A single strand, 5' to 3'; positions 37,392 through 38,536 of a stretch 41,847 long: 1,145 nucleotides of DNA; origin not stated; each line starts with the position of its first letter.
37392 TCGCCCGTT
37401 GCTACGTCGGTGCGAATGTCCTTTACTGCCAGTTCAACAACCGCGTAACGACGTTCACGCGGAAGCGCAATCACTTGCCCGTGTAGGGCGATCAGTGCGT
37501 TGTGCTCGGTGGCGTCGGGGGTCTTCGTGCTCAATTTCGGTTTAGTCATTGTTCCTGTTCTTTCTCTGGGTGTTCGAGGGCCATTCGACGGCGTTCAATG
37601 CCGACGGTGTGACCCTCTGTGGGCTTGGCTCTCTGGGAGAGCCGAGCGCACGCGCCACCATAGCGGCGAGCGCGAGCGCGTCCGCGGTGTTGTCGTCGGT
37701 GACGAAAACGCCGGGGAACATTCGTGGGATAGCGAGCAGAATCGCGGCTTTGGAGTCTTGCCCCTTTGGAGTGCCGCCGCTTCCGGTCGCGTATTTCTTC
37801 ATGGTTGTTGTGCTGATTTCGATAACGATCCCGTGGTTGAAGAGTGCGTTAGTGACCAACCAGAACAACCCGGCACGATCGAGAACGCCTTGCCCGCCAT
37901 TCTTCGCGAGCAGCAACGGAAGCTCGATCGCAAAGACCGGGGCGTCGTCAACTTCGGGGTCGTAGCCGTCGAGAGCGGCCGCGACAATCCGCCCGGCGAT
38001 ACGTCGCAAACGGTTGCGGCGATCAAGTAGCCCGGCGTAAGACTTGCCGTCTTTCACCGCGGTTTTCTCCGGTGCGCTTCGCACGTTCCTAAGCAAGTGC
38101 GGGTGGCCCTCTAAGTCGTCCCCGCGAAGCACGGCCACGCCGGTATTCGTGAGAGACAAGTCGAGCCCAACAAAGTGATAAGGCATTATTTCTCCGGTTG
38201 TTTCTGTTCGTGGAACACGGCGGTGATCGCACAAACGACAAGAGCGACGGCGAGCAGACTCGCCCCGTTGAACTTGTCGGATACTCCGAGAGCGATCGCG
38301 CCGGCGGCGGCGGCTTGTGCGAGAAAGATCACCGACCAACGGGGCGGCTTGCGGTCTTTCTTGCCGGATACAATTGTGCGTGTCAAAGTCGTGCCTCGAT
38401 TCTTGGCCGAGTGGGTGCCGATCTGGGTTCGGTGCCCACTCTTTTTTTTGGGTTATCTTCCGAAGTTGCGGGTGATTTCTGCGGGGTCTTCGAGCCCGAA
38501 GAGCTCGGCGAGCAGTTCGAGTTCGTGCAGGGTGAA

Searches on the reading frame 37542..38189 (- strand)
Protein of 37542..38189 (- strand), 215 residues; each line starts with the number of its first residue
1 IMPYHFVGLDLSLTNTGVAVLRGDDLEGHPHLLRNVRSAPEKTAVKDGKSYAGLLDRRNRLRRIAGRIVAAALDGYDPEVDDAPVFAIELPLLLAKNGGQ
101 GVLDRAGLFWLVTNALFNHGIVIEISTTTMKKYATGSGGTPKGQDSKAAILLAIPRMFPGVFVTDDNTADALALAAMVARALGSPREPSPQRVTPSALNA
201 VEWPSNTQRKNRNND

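Call 13: search_protein_families(library=pfam, proteins=[window:37542-38189:-], max_evalue=0.01)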
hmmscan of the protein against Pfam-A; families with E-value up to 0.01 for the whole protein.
window:37542-38189:- (215 aa): 0 families

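Call 14: search_protein_families(library=phrogs, proteins=[window:37542-38189:-], max_evalue=0.01)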
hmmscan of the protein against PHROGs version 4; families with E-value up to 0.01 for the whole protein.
window:37542-38189:- (215 aa): 1 family
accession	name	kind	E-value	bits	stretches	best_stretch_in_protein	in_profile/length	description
phrog_159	-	DNA, RNA and nucleotide metabolism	2.9e-29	103.1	1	2-212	86-285/330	RuvC-like Holliday junction resolvase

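Call 25: find_related_loci(query=window:37542-38189:-, collection=viral_contigs, flank=8000)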
Query window:37542-38189:- (215 aa) in viral_contigs; peptide patterns used: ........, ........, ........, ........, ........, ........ (x = any residue, [..] = any of these).
7 stretches matched a pattern, but none encodes a relative of the query by tblastn (E <= 1e-3).

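Call 37: find_homologous_proteins(query=window:37542-38186:-, max_evalue=0.00001)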
Query window:37542-38186:- (214 aa): 68 proteins with E <= 0.00001 among 3103 candidates.
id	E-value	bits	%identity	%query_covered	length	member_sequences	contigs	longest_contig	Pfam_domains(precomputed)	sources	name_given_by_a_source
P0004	9.8e-137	471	100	100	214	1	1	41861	-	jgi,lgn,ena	-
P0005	1.2e-81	291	67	98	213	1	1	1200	-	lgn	-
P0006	2.1e-81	291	66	98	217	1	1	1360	-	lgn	-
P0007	7.1e-81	289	65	99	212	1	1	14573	-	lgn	-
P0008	4.4e-79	283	66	98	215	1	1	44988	-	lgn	-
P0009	1.5e-78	281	62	99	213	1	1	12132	-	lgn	-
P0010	2.2e-78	281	65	99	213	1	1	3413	-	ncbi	-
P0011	2.6e-77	277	65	98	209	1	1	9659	-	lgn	-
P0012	1.6e-76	275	62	99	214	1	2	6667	-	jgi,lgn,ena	-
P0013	2.4e-75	271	62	99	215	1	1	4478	-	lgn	-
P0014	2.7e-75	271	64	98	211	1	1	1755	-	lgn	-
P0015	8.4e-75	269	64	98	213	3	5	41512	-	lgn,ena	-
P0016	1.2e-74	269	62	98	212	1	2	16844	-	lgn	-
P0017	1.6e-69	252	59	98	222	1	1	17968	-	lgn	-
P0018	1.9e-67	245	58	98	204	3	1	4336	-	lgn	-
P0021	5.3e-63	231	55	99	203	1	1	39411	-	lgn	-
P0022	1.4e-62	229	56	98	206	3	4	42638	-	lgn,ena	-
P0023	1.2e-61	226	57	99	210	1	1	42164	-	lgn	-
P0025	1.3e-49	187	50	98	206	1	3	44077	-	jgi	jgi:Holliday junction resolvasome RuvABC endonuclease subunit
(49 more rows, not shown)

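Call 38: find_encoding_contigs(protein=P0008, flank=10000, max_places=2)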
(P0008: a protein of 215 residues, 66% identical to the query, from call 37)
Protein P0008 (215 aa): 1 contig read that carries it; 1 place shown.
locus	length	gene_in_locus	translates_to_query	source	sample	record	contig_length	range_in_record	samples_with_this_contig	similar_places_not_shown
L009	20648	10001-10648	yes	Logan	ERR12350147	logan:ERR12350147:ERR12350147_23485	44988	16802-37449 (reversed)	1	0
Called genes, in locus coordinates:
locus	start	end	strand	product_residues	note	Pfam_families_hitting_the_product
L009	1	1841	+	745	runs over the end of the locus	-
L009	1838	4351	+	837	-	PF05895:DUF859, PF07484:Collar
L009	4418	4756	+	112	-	-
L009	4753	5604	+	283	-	PF02557:VanY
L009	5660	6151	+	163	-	-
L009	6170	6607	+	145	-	-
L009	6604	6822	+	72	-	-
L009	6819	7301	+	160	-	PF23778:Phage_holin_2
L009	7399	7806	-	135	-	-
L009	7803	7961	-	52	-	-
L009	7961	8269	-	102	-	-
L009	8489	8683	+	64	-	PF12728:HTH_17 (weak)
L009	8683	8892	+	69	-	-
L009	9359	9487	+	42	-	-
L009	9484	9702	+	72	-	-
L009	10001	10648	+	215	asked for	-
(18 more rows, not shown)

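Call 39: find_encoding_contigs(protein=P0015, flank=10000, max_places=3)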
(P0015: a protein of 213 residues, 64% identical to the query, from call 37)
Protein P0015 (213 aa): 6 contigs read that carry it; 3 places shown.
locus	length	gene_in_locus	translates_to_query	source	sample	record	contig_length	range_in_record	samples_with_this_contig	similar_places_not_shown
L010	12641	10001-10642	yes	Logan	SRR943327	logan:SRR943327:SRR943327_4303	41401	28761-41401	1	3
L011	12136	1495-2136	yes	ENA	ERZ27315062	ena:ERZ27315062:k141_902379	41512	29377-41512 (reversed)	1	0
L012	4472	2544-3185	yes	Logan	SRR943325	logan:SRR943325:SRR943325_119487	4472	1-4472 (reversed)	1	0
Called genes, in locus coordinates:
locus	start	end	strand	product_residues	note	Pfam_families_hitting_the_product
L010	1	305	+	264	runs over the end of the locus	-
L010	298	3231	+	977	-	-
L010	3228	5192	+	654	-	PF05895:DUF859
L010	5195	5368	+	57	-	-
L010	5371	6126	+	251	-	-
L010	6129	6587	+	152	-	-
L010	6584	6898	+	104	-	-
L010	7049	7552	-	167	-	-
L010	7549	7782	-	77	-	-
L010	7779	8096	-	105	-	-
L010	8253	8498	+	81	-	PF08667:BetR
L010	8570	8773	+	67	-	-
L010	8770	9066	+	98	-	-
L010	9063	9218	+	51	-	-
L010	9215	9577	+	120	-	-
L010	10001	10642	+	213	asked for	-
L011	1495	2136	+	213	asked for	-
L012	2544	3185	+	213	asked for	-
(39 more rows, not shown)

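Call 40: find_encoding_contigs(protein=P0022, flank=10000, max_places=3)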
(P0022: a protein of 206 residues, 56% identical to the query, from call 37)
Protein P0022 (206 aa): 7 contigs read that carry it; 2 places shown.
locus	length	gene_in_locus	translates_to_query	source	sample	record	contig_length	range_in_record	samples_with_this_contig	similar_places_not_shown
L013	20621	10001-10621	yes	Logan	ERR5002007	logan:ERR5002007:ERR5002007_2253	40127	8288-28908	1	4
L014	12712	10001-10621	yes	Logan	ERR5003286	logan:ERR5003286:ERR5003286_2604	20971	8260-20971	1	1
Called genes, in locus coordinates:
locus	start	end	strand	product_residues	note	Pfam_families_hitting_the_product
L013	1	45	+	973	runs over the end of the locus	PF10145:PhageMin_Tail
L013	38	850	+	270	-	-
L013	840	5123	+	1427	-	PF02018:CBM_4_9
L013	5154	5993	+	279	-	-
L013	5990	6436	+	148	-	-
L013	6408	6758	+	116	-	-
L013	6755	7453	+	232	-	PF01391:Collagen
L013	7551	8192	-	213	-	-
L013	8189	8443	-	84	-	-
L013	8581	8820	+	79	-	PF08667:BetR, PF01381:HTH_3 (weak), PF13443:HTH_26 (weak)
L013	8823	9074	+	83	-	-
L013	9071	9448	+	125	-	-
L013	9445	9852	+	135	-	-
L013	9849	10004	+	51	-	-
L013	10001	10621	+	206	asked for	-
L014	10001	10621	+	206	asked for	-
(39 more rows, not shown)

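Call 42: find_encoding_contigs(protein=P0007, flank=10000, max_places=2)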
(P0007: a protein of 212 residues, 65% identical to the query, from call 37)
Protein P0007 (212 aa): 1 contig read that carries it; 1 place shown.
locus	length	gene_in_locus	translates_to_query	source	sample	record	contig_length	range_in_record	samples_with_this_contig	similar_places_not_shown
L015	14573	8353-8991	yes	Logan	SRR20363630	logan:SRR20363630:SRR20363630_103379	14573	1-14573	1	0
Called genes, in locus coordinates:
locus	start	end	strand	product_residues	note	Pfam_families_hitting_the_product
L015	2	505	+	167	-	?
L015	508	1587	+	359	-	-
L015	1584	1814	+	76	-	-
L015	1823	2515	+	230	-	-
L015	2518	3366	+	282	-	-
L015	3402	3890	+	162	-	-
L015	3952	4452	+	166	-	-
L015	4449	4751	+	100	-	-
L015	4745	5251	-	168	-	-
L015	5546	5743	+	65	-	-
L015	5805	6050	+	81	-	-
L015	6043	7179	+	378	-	-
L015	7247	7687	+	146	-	-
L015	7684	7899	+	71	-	-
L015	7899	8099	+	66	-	-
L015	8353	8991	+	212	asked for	-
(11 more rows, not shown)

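Call 43: find_encoding_contigs(protein=P0009, flank=10000, max_places=2)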
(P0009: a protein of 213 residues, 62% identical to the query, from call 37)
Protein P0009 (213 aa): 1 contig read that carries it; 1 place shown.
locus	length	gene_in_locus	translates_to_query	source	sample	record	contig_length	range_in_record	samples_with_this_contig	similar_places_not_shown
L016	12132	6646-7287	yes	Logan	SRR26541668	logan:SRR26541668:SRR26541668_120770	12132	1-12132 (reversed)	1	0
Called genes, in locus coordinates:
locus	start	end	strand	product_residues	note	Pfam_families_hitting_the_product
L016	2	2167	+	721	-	?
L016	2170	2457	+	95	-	-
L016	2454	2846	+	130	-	-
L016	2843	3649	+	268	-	PF01551:Peptidase_M23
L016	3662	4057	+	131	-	-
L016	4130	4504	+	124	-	-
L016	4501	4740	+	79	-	-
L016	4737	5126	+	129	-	PF23778:Phage_holin_2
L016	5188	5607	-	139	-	-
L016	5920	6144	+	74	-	-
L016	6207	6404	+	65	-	-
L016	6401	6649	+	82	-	-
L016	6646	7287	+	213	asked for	-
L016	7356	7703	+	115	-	-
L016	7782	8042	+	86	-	PF27461:TraD_C (weak)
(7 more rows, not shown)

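Call 44: find_encoding_contigs(protein=P0016, flank=10000, max_places=2)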
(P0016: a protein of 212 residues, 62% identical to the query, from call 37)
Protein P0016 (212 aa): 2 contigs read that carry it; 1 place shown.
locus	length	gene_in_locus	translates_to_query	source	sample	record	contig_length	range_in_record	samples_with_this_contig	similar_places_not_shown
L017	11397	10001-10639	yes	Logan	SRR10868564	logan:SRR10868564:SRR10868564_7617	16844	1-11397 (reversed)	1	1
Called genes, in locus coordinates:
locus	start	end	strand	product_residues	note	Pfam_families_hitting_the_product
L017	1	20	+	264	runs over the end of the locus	-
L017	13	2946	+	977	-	-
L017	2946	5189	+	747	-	PF05895:DUF859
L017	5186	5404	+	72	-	-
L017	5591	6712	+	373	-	-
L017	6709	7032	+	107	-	-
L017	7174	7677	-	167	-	-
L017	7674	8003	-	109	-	-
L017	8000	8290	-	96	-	-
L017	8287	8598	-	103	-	-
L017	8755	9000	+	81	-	PF08667:BetR (weak)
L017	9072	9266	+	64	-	-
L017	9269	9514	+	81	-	-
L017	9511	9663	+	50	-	-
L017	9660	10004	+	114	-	-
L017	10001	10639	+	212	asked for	-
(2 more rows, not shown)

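Call 50: find_related_loci(query=A1, collection=metagenome_contigs, flank=10000)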
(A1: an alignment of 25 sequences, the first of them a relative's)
Query A1 (214 aa) in metagenome_contigs; peptide patterns used: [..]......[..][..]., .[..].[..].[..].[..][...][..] (x = any residue, [..] = any of these).
600 stretches matched a pattern (row limit reached: there are more); 42 encode a relative of the query (tblastn E <= 1e-3); 42 distinct loci.
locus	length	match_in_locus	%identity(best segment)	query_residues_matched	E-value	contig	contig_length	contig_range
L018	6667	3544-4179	62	1-212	2e-70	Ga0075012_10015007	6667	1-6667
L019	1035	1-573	55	13-210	1e-70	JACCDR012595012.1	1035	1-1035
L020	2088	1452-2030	43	3-213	3e-36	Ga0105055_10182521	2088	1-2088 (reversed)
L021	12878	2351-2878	34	7-204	2e-21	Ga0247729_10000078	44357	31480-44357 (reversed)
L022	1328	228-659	37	53-210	1e-21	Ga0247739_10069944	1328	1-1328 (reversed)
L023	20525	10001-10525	33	4-203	2e-20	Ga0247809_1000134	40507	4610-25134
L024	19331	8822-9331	36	7-202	3e-19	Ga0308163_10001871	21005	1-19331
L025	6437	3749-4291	32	6-214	6e-19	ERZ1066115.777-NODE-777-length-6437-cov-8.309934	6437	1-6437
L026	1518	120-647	33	5-203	2e-18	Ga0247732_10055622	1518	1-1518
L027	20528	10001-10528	32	6-209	4e-18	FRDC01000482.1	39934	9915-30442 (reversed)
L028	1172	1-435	34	52-209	9e-18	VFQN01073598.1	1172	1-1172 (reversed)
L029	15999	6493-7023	32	5-204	6e-17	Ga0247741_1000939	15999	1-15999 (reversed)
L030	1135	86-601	31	2-203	5e-16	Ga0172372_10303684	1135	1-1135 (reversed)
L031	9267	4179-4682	33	3-203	2e-15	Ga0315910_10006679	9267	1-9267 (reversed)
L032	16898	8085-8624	33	6-204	2e-14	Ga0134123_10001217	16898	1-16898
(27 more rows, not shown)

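Call 51: find_related_loci(query=A1, collection=viral_contigs, flank=10000)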
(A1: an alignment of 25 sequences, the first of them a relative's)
Query A1 (214 aa) in viral_contigs; peptide patterns used: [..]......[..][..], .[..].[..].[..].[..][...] (x = any residue, [..] = any of these).
600 stretches matched a pattern (row limit reached: there are more); 22 encode a relative of the query (tblastn E <= 1e-3); 22 distinct loci.
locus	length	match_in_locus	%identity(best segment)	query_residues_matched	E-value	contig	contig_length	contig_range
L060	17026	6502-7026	33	4-203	2e-20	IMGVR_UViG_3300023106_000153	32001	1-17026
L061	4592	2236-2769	32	6-209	1e-19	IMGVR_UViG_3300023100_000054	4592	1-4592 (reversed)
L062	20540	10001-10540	37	5-201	2e-19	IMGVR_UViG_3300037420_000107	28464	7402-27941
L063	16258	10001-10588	33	5-206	1e-18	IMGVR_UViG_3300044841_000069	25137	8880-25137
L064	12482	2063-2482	34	47-203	4e-17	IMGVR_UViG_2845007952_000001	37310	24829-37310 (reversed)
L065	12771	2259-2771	33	7-205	4e-17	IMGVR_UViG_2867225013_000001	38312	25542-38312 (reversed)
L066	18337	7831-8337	33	7-202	5e-17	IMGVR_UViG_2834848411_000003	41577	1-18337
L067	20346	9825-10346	32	5-207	9e-17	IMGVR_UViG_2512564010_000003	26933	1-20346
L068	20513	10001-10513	34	6-209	2e-15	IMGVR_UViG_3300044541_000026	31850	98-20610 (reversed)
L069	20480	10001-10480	32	6-182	1e-12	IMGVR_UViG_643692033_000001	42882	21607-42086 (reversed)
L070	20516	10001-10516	32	7-208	9e-12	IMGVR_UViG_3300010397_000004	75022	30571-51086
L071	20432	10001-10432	29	6-176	9e-9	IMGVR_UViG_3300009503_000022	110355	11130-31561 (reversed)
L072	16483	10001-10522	30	5-190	8e-5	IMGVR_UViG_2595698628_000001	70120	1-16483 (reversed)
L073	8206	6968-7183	38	96-173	4e-6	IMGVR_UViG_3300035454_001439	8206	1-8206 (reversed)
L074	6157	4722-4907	42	106-173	5e-6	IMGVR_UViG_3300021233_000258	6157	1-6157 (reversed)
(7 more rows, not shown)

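Call 61: find_encoding_contigs(protein=P0023, flank=10000, max_places=1)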
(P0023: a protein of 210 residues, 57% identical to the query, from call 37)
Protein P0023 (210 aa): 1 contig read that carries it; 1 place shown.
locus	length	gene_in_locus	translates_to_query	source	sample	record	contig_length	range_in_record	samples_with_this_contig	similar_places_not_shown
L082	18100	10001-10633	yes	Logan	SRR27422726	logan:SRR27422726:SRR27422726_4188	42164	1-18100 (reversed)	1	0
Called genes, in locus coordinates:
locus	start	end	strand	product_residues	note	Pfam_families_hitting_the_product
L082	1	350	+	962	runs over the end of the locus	PF10145:PhageMin_Tail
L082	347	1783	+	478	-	-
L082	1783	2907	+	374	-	-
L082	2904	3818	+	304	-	-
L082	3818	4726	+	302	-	-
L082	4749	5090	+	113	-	-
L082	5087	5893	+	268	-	-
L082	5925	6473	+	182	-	-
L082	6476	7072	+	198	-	-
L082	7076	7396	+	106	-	-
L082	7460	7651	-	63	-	-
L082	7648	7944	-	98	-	-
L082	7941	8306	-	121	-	-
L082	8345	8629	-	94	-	PF19381:DUF5956 (weak)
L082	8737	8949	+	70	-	-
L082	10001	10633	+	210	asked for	-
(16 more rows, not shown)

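Call 62: find_encoding_contigs(protein=P0021, flank=10000, max_places=1)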
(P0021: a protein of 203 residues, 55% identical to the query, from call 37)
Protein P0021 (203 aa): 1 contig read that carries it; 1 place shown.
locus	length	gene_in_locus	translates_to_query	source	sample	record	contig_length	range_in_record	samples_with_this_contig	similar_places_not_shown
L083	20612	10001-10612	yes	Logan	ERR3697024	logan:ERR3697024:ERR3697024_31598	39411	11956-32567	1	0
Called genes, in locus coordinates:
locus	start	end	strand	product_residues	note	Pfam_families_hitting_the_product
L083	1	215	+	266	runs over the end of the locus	-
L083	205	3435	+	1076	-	PF02018:CBM_4_9 (faint)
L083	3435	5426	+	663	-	PF05895:DUF859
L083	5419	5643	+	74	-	-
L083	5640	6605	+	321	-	PF01551:Peptidase_M23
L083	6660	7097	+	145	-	-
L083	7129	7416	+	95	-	-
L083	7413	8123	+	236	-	-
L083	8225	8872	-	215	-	-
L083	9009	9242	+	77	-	PF08667:BetR, PF20432:Xre-like-HTH (weak), PF13560:HTH_31, PF13443:HTH_26 (weak), PF01381:HTH_3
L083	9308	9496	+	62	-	-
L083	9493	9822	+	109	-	-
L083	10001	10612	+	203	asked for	-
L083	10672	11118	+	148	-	-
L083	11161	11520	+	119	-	-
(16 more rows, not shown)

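Call 63: find_encoding_contigs(protein=P0025, flank=10000, max_places=1)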
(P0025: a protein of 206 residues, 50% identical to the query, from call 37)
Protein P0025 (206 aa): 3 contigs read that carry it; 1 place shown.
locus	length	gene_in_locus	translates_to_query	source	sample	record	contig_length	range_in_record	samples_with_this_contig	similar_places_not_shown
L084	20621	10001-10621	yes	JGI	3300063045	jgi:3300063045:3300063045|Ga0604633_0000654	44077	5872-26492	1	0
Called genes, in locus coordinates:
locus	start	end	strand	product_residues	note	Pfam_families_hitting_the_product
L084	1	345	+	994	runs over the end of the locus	PF10145:PhageMin_Tail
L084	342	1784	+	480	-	-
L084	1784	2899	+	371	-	-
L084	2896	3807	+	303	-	-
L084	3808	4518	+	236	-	-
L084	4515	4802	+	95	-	-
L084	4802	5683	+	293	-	PF01551:Peptidase_M23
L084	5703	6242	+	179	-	PF16945:Phage_r1t_holin (weak)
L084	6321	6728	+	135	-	-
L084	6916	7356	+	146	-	PF23778:Phage_holin_2 (weak)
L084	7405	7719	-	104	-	-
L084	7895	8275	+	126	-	-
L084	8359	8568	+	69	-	-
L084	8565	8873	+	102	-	-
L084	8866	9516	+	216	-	-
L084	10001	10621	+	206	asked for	-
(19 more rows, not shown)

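Call 86: find_related_loci(query=A1, collection=genome_contigs, flank=10000)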
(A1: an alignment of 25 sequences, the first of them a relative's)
Query A1 (214 aa) in genome_contigs; peptide patterns used: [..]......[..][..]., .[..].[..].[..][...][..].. (x = any residue, [..] = any of these).
600 stretches matched a pattern (row limit reached: there are more); 32 encode a relative of the query (tblastn E <= 1e-3); 32 distinct loci.
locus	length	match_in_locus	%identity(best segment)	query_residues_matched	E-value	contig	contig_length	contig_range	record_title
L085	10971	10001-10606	33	2-208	1e-21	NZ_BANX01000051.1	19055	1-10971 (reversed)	Gordonia soli NBRC 108243, whole genome shotgun sequence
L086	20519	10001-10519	35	5-202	4e-21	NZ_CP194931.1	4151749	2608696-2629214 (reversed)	Leifsonia sp. P73 chromosome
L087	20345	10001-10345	39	84-205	3e-18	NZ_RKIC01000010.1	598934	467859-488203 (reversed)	Frigoribacterium sp. PhB24 Ga0304875_102, whole genome shotgun sequence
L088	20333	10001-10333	41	84-204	2e-17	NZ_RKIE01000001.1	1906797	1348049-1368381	Frigoribacterium sp. PhB160 Ga0304879_11, whole genome shotgun sequence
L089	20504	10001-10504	34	3-203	3e-17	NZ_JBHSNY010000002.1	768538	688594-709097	Streptomyces bullii strain CGMCC 4.7019 spades_K_17_127_2, whole genome shotgun sequence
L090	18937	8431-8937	33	7-202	9e-17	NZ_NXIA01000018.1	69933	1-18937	Curtobacterium sp. 'Ferrero' Contig_18, whole genome shotgun sequence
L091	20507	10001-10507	36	5-202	2e-16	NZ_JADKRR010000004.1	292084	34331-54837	Clavibacter sp. VKM Ac-2872 n4, whole genome shotgun sequence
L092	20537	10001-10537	30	1-204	1e-15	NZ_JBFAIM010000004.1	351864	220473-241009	Nonomuraea sp. NPDC050643 NPDC050643_119_H10.ctg-0004, whole genome shotgun sequence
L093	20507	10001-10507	32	2-203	6e-15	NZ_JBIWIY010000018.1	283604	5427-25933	Streptomyces sp. NPDC093591 NPDC093591_178_B10.ctg-0018, whole genome shotgun sequence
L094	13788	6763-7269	32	3-203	3e-14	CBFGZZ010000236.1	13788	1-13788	MAG TPA_asm: uncultured Streptomyces sp. isolate SRR29654721_metabat2_23 genome assembly, contig: ERZ27252565.1768, whol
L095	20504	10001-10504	29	3-203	9e-14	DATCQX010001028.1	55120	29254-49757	MAG TPA_asm: Streptomyces sp. isolate SMAG_U7264 k141_41066, whole genome shotgun sequence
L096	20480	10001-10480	34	6-182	3e-13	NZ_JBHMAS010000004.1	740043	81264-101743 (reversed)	Rhodococcus baikonurensis strain JCM 11411 platanus_K_25_97_4, whole genome shotgun sequence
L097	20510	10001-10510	32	4-203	7e-13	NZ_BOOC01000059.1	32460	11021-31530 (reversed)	Microbispora corallina strain NBRC 16416 sequence059, whole genome shotgun sequence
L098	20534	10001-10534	28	5-203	6e-13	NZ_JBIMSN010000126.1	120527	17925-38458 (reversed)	Antrihabitans spumae strain NCIMB 15450 platanus_K_25_97_126, whole genome shotgun sequence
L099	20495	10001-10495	35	1-182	8e-13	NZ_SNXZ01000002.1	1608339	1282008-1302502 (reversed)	Labedaea rhizosphaerae strain DSM 45361 Ga0310470_102, whole genome shotgun sequence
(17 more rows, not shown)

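Call 102: find_encoding_contigs(protein=P0011, flank=10000, max_places=1)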
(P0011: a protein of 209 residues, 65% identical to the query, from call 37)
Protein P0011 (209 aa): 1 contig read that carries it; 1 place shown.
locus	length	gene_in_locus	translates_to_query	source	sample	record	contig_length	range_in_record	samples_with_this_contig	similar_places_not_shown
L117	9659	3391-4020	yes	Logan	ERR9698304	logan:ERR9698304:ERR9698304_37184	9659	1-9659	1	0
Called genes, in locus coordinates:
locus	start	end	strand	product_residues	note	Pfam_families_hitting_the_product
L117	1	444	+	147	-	?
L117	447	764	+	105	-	-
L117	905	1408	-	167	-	-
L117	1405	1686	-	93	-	-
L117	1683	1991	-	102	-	-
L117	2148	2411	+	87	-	PF08667:BetR (weak)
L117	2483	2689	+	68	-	-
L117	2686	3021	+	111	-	-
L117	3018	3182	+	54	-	-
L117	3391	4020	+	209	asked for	-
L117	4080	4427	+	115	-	-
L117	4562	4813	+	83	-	-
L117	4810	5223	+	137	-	-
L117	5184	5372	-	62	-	-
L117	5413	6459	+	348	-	PF09588:YqaJ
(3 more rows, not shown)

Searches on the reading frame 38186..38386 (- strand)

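Call 13: search_protein_families(library=pfam, proteins=[window:38186-38386:-], max_evalue=0.01)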
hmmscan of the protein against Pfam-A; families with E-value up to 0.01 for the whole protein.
window:38186-38386:- (66 aa): 0 families

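Call 14: search_protein_families(library=phrogs, proteins=[window:38186-38386:-], max_evalue=0.01)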
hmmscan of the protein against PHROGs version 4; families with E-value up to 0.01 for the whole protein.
window:38186-38386:- (66 aa): 0 families

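Call 65: search_protein_families(library=ncbifam, proteins=[window:38186-38386:-], max_evalue=0.1)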
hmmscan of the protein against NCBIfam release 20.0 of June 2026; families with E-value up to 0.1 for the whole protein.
window:38186-38386:- (66 aa): 3 families
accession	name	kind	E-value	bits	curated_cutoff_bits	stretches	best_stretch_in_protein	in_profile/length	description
NF010431.0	PRK13857.1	equivalog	0.043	13.8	103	1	25-58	74-107/120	pilin major subunit VirB2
NF033610.1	SLATT_3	domain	0.05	13.6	45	1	16-65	24-74/170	SLATT domain-containing protein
NF033774.1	phos_trans_PitA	exception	0.095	11.3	800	1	10-54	202-246/498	inorganic phosphate transporter PitA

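Call 66: search_protein_families(library=padloc, proteins=[window:38186-38386:-], max_evalue=0.1)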
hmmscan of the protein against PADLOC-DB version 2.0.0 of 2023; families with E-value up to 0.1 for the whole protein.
window:38186-38386:- (66 aa): 0 families
